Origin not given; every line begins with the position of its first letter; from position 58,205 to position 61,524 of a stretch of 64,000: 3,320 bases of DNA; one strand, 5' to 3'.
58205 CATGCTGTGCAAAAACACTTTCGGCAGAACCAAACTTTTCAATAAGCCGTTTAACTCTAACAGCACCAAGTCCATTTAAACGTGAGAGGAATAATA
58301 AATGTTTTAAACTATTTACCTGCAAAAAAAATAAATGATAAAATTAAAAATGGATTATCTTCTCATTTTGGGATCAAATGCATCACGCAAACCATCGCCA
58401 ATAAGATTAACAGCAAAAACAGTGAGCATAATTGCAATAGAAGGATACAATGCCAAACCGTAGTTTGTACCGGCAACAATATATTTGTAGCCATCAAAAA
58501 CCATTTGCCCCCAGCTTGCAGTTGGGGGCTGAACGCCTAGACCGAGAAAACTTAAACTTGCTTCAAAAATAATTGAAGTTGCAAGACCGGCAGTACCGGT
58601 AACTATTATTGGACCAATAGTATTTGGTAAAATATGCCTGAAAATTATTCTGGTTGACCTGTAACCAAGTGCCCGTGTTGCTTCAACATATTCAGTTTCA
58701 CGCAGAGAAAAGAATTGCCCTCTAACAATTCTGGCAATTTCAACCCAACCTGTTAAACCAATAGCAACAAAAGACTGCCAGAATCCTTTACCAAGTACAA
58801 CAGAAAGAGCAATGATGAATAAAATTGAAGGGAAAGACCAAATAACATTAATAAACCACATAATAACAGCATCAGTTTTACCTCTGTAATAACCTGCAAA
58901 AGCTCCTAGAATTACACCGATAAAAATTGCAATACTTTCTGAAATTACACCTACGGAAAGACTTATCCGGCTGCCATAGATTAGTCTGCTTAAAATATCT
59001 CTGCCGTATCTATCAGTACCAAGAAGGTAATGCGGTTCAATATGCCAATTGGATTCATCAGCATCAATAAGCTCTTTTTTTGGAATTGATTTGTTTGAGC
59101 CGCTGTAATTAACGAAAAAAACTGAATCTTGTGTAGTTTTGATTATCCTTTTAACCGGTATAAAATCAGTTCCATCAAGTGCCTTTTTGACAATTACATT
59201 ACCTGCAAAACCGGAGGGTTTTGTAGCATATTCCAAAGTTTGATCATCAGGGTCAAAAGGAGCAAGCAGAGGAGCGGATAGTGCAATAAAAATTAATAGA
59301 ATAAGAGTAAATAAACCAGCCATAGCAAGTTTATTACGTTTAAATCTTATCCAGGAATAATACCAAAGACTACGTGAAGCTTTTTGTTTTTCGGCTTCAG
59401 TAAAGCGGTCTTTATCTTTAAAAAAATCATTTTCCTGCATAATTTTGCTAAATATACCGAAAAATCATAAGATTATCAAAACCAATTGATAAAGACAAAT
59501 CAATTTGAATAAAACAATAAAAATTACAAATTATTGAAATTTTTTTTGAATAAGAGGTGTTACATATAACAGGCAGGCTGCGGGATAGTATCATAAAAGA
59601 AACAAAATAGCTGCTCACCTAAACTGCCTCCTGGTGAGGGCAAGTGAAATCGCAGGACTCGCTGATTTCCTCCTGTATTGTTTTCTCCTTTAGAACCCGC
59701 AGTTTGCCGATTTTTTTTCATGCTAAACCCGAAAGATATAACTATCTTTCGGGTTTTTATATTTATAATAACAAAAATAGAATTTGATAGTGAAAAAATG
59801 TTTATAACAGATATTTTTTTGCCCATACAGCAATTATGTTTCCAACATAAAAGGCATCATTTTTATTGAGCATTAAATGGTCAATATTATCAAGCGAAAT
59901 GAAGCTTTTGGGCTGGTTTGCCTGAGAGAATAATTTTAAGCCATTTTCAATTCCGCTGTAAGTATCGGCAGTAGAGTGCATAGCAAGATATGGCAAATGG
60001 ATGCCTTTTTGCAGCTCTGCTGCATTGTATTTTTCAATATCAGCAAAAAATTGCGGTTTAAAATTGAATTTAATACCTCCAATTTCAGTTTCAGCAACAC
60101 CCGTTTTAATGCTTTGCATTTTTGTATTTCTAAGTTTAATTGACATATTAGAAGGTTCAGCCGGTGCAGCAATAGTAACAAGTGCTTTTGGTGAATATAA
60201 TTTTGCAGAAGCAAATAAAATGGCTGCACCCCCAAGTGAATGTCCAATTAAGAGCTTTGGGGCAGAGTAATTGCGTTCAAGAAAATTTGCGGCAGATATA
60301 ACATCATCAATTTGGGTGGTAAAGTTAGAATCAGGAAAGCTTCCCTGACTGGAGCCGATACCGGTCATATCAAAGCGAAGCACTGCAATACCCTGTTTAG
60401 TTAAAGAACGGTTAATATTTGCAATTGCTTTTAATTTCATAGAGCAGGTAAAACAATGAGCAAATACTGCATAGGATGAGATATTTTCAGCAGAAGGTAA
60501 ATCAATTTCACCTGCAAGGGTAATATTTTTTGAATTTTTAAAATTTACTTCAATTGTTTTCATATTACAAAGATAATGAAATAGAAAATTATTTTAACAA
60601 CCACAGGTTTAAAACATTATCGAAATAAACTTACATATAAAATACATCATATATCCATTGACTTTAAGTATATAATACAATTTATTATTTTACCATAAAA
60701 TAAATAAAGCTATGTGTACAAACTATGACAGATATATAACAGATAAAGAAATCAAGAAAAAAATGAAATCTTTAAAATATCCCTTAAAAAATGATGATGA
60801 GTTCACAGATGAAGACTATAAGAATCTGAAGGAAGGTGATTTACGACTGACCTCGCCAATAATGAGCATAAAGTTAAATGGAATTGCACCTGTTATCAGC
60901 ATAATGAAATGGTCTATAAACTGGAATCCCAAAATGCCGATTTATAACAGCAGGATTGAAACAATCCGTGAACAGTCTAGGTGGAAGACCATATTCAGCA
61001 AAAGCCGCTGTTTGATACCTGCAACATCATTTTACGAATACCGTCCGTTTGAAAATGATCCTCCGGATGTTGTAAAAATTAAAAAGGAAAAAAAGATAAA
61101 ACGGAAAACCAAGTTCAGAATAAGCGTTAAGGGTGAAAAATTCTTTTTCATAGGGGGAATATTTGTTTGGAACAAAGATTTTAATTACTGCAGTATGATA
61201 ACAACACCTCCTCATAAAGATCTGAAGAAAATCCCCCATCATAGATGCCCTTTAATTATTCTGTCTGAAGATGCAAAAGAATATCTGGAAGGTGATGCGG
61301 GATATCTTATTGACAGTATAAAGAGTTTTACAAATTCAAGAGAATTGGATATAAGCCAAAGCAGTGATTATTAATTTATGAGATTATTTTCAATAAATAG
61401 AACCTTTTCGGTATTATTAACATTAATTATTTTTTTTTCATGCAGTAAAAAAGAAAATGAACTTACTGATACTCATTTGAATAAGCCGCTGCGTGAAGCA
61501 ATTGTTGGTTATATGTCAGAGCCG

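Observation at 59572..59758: Candidate ~147-nt structured sRNA with two CCUCCUG anti-Shine-Dalgarno-like heptamers and tandem terminators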

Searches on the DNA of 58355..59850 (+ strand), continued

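Call 25: search_with_rna_model(model_id=R1, sources=[window, L001, L002, L003, L004, L005, L006, L007, L008, L009, L010, L011, L012, L013, L014, L015, L016, L017, L018, L028, L117, L122, L082, L116, L109, L120, L085, L102, L134, L097, L136], max_evalue=1e-8, make_alignment=true)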
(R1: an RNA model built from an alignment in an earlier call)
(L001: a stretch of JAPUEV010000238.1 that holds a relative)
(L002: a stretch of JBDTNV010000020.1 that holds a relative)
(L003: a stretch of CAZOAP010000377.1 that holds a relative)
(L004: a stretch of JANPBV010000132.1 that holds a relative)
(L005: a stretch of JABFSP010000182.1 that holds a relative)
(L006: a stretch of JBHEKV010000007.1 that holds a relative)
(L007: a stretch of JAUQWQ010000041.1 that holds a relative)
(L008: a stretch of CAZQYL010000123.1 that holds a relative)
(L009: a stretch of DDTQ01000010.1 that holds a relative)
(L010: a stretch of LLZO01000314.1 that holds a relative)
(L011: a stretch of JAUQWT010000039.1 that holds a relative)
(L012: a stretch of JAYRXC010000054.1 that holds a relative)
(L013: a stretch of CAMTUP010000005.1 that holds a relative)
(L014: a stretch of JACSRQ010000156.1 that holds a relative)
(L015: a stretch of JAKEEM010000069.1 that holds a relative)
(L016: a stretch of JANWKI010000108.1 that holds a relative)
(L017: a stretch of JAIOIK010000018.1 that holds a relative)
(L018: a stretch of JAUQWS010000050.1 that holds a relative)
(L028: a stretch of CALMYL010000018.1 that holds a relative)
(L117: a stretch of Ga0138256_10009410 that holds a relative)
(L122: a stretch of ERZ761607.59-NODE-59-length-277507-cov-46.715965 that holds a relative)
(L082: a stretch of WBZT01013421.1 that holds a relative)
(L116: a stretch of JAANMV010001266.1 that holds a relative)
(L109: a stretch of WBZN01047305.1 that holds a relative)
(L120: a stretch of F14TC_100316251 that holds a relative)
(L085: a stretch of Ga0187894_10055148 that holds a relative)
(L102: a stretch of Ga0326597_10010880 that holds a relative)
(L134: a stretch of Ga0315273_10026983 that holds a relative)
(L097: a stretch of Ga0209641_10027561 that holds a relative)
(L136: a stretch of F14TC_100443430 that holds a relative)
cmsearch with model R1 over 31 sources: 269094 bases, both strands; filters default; matches with E-value up to 1e-8: 31.
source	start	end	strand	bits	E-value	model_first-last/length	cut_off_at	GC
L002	3753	3888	-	159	1.8e-34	1-136/136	no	0.46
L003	467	603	-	156.6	6.6e-34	1-136/136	no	0.46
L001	1479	1616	-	156.3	7.7e-34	1-136/136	no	0.42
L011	3618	3753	-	155.2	1.4e-33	1-136/136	no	0.44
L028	3744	3889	-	153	4.5e-33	1-136/136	no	0.43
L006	3744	3889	-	153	4.6e-33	1-136/136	no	0.45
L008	49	194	-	153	4.6e-33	1-136/136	no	0.45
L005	229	375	-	152.7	5.3e-33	1-136/136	no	0.44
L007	3743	3888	-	152.4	6.3e-33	1-136/136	no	0.42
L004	3753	3888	-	152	7.8e-33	1-136/136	no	0.46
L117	6598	6743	-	152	7.9e-33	1-136/136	no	0.45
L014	3751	3888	-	148.8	4.5e-32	1-136/136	no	0.44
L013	3753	3888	-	148.5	5.2e-32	1-136/136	no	0.44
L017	3619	3755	-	148.4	5.6e-32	1-136/136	no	0.44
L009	715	862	-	146.2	1.8e-31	1-136/136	no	0.45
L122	6799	6946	+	146.2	1.8e-31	1-136/136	no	0.45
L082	3845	3981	+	146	2e-31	1-136/136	no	0.45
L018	143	278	-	145.8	2.3e-31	1-136/136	no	0.47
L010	3741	3887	-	145.7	2.4e-31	1-136/136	no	0.44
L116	423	569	+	145.7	2.4e-31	1-136/136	no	0.44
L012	3524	3661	-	139.2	8e-30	1-136/136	no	0.46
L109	310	456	+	138.5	1.1e-29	1-136/136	no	0.46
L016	2685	2818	-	138.3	1.2e-29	1-136/136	no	0.48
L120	2672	2806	+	132.8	2.4e-28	1-136/136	no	0.52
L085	1229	1358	+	120.6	1.8e-25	1-136/136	no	0.46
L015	3749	3884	-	116.5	1.6e-24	1-136/136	no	0.48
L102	5893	6027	-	115.1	3.4e-24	1-136/136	no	0.45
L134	1347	1475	-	94.8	1.9e-19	1-136/136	no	0.45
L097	3313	3441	+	93.5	3.9e-19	1-136/136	no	0.46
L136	1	110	-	74.7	9.9e-15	1-118/136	3'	0.45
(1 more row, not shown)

Alignment A2: 31 matches aligned to the model, 155 columns, each read 5' to 3' on its own strand. Consensus structure (alignment columns), stored with it:
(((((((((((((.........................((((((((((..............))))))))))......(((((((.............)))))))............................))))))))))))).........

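Call 44: search_rna_families(sources=[L085, L109, L116, L003, L097, L120, L134], threshold=evalue, max_evalue=5)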
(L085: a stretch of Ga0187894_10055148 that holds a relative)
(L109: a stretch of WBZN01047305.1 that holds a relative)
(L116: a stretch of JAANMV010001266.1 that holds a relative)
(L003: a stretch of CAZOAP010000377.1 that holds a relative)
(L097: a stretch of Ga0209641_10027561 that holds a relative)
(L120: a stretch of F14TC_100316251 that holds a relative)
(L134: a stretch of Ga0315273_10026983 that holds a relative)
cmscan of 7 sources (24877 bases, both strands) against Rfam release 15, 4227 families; matches with E-value up to 5: 9.
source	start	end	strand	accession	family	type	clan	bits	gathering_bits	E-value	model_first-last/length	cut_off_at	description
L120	2806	2901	-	RF02029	sraA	Gene; sRNA;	-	27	56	2.3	1-95/95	no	sraA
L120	2811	2881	-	RF02901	AaHKsRNA41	Gene; sRNA;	-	26.2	97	0.022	1-187/187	no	Aggregatibacter sRNA 41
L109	394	498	+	RF02450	ncr1175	Gene; sRNA;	-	25.7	60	0.84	1-110/110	no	Bacillus sRNA ncr1175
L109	377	501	-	RF00516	ylbH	Cis-reg; leader;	-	24.3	50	0.2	1-122/122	no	ylbH leader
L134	297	344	-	RF02795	Pab91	Gene; snRNA; snoRNA; HACA-box;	-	23.4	71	2.4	1-57/57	no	Pab91 RNA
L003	317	384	+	RF00254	mir-16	Gene; miRNA;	CL00085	22.3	36.5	1.1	1-82/82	no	mir-16 microRNA precursor family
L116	1248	1269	+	RF01687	Acido-Lenti-1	Gene; sRNA;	-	18.7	37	3.3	24-45/46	no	Acido-Lenti-1 RNA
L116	1315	1336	+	RF01687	Acido-Lenti-1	Gene; sRNA;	-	18.7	37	3.3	24-45/46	no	Acido-Lenti-1 RNA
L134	4366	4545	+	RF02757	Erse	Gene; sRNA;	-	14.9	138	2.7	1-252/252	no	Erse small RNA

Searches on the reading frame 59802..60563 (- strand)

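Call 34: search_protein_families(library=pfam, proteins=[window:59802-60563:-])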
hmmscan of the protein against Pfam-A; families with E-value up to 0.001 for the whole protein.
window:59802-60563:- (253 aa): 4 families
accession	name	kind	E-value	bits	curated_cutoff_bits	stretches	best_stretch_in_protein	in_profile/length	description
PF12146.15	Hydrolase_4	-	4.3e-13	49.6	27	1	46-139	19-115/239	Serine aminopeptidase, S33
PF12697.13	Abhydrolase_6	-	2.5e-08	35.3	26.3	1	33-177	2-135/217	Alpha/beta hydrolase family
PF00561.26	Abhydrolase_1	-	1.8e-06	28.3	25.8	1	34-137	5-106/245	alpha/beta hydrolase fold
PF20408.4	Abhydrolase_11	-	0.00045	20.4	27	1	33-154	6-128/193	Alpha/beta hydrolase domain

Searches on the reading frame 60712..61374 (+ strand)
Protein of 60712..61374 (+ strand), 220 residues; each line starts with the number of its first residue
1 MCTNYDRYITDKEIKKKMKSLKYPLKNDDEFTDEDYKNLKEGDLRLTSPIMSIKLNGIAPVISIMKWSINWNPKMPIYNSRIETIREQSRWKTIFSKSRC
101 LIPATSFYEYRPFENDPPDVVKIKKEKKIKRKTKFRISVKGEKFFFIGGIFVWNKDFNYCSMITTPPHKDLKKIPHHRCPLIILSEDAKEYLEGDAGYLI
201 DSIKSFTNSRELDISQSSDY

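Call 34: search_protein_families(library=pfam, proteins=[window:60712-61374:+])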
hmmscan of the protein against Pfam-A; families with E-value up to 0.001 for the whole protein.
window:60712-61374:+ (220 aa): 1 family
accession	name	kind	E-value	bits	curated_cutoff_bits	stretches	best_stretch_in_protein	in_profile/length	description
PF02586.19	SRAP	-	5e-21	75.7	27.1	1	1-194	1-182/214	SOS response associated peptidase (SRAP)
